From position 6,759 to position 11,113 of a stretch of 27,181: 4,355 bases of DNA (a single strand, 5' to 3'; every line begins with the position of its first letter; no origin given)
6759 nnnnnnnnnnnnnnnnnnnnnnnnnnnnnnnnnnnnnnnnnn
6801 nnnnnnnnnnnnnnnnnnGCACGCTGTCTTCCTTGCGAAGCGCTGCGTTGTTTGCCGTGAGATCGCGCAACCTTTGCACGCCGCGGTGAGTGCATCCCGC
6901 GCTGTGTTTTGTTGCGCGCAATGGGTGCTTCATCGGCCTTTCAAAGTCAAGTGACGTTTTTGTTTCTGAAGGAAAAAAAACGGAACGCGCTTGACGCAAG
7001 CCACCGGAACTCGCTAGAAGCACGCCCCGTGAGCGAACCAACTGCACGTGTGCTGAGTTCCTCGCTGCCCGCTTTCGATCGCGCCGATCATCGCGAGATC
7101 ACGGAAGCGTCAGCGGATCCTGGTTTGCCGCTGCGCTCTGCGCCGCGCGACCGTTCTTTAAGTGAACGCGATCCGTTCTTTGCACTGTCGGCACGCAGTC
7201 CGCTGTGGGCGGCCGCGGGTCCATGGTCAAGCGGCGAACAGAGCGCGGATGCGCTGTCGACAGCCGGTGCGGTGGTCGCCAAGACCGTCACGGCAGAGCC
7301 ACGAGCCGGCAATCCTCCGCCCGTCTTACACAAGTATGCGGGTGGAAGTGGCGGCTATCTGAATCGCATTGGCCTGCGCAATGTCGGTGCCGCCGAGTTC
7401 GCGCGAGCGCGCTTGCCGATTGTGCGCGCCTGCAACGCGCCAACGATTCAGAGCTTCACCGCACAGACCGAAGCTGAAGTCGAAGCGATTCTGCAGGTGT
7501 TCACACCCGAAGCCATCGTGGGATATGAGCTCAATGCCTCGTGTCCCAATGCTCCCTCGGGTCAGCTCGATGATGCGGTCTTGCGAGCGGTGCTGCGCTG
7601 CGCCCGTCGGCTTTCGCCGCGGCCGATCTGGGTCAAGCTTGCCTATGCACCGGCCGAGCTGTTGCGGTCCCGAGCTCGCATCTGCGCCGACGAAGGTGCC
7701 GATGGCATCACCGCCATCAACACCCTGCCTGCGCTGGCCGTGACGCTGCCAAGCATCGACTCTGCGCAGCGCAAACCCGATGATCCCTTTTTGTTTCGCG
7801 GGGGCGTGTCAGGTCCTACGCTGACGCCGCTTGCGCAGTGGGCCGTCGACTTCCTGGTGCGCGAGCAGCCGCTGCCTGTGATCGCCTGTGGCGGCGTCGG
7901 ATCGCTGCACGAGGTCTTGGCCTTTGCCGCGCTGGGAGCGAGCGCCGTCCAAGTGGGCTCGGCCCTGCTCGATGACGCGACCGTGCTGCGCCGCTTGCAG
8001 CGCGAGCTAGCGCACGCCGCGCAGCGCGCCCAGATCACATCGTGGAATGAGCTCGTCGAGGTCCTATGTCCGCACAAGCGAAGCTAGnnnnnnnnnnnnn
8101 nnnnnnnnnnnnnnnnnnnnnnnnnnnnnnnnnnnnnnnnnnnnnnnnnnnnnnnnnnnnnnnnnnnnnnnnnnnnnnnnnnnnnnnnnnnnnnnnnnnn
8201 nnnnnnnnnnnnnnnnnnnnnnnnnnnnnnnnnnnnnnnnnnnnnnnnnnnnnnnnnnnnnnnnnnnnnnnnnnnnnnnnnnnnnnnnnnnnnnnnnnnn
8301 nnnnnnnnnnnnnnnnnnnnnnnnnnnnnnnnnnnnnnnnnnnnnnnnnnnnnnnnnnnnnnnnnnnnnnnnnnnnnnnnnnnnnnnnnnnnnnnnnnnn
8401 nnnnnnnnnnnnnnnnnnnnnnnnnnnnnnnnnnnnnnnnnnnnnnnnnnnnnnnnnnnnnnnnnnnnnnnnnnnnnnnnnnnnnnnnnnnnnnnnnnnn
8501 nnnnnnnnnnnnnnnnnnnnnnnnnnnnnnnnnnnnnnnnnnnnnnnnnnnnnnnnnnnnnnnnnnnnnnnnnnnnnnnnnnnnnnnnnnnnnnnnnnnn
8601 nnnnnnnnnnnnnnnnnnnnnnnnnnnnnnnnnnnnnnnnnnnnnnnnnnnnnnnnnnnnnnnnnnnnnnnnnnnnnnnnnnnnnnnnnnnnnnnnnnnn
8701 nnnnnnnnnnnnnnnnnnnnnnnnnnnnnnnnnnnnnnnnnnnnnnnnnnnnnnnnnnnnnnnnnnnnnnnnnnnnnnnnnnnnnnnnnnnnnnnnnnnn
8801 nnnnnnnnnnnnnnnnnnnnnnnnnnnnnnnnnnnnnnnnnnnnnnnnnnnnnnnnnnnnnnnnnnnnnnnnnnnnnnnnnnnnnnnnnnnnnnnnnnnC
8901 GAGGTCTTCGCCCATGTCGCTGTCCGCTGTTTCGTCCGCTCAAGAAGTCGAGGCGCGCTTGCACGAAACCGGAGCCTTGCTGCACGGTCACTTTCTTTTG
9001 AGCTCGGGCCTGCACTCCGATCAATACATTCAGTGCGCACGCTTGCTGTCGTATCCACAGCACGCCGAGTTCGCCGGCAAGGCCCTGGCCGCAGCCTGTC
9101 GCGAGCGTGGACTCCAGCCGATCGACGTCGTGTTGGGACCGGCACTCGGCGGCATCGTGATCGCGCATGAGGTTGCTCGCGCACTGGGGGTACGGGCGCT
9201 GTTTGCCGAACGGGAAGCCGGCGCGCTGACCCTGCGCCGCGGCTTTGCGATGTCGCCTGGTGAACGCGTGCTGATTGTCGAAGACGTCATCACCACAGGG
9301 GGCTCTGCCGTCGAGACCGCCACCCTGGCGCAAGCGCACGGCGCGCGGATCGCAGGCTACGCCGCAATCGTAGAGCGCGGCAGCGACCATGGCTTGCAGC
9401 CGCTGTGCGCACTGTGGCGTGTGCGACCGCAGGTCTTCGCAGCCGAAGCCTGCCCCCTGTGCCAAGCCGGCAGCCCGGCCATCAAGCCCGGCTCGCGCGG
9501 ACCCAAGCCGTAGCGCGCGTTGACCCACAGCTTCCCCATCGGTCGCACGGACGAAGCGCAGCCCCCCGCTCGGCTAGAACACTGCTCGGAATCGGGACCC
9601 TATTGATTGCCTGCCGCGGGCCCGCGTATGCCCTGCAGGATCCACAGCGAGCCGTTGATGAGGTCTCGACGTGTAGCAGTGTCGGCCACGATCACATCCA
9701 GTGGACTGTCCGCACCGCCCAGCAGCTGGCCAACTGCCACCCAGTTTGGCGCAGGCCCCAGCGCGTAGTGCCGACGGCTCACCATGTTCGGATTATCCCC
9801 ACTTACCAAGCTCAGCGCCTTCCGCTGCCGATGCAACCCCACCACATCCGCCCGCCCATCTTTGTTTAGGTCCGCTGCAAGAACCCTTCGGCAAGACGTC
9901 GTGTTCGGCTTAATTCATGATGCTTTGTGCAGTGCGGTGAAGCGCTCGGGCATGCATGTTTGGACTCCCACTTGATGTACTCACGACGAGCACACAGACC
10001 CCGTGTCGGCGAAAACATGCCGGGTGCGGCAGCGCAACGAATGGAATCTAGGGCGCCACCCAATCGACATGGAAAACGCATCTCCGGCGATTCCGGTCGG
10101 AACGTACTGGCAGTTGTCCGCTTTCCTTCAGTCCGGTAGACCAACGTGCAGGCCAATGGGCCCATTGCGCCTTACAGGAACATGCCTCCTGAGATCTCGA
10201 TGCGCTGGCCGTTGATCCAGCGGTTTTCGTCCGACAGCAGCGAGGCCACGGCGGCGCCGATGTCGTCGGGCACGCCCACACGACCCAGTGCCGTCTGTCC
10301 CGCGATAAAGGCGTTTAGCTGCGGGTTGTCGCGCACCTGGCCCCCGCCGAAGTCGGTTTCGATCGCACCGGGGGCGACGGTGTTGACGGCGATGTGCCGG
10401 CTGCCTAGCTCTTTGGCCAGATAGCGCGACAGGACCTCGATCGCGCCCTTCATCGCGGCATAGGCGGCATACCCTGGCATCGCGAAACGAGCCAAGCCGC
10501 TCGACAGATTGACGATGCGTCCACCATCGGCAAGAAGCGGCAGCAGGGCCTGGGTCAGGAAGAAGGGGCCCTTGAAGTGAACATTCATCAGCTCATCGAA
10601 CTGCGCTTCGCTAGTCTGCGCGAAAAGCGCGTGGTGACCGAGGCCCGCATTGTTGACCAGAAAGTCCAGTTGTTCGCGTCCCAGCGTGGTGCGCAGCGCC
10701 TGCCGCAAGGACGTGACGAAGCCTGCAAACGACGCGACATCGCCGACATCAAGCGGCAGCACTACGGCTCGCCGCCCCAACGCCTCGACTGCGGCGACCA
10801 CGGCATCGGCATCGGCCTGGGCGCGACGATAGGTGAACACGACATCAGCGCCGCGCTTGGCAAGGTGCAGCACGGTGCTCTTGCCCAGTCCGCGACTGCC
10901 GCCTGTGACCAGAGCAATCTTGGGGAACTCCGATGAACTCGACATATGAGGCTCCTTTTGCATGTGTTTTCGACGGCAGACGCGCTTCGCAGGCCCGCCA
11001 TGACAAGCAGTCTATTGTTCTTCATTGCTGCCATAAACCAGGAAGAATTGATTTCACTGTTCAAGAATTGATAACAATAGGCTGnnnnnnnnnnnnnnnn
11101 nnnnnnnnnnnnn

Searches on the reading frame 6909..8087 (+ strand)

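Call 25: search_protein_families(library=pfam, proteins=[window:6909-8087:+], max_evalue=1)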
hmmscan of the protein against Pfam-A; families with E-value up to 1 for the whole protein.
window:6909-8087:+ (392 aa): 5 families
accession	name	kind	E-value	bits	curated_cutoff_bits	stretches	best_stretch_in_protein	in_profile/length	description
PF01180.27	DHO_dh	-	2.6e-33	115.9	27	1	94-369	10-289/291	Dihydroorotate dehydrogenase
PF03060.21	NMO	-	2e-06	27.9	28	1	304-354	183-226/331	Nitronate monooxygenase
PF00977.27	His_biosynth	-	0.0016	18.4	23.6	1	317-356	186-225/228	Histidine biosynthesis protein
PF00478.31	IMPDH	-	0.16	11.4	25.6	1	301-353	189-239/345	IMP dehydrogenase / GMP reductase domain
PF01207.24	Dus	-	0.17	11.4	20.4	0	316-387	179-249/311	Dihydrouridine synthase (Dus)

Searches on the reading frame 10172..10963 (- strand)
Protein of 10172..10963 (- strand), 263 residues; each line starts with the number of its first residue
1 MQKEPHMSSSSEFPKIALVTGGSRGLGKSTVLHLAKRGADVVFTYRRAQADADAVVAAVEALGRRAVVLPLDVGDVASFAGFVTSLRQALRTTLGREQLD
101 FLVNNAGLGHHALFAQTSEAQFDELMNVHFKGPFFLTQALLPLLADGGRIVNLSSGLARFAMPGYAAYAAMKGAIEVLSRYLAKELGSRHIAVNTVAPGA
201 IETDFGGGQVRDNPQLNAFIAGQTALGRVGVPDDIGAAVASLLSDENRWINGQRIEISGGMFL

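Call 25: search_protein_families(library=pfam, proteins=[window:10172-10963:-], max_evalue=1)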
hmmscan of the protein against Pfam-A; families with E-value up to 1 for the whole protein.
window:10172-10963:- (263 aa): 7 families
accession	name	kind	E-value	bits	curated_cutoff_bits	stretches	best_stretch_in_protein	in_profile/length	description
PF13561.12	adh_short_C2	-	1.6e-56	191.9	27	1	24-261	6-235/236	Enoyl-(Acyl carrier protein) reductase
PF00106.31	adh_short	-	1.8e-46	158.6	26.6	1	15-207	1-188/195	short chain dehydrogenase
PF08659.16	KR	-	2.8e-15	57.2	22.6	1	18-184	4-165/180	KR domain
PF23441.1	SDR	-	2.7e-07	30.7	27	1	18-263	11-257/258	SDR-like rossmann domain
PF01370.27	Epimerase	-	0.00036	20.5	20.9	1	17-155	1-115/240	NAD dependent epimerase/dehydratase family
PF08643.16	DUF1776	-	0.0011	18.9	25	1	114-202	108-200/294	Fungal family of unknown function (DUF1776)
PF05368.20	NmrA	-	0.17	11.9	27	0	233-261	193-220/298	NmrA-like family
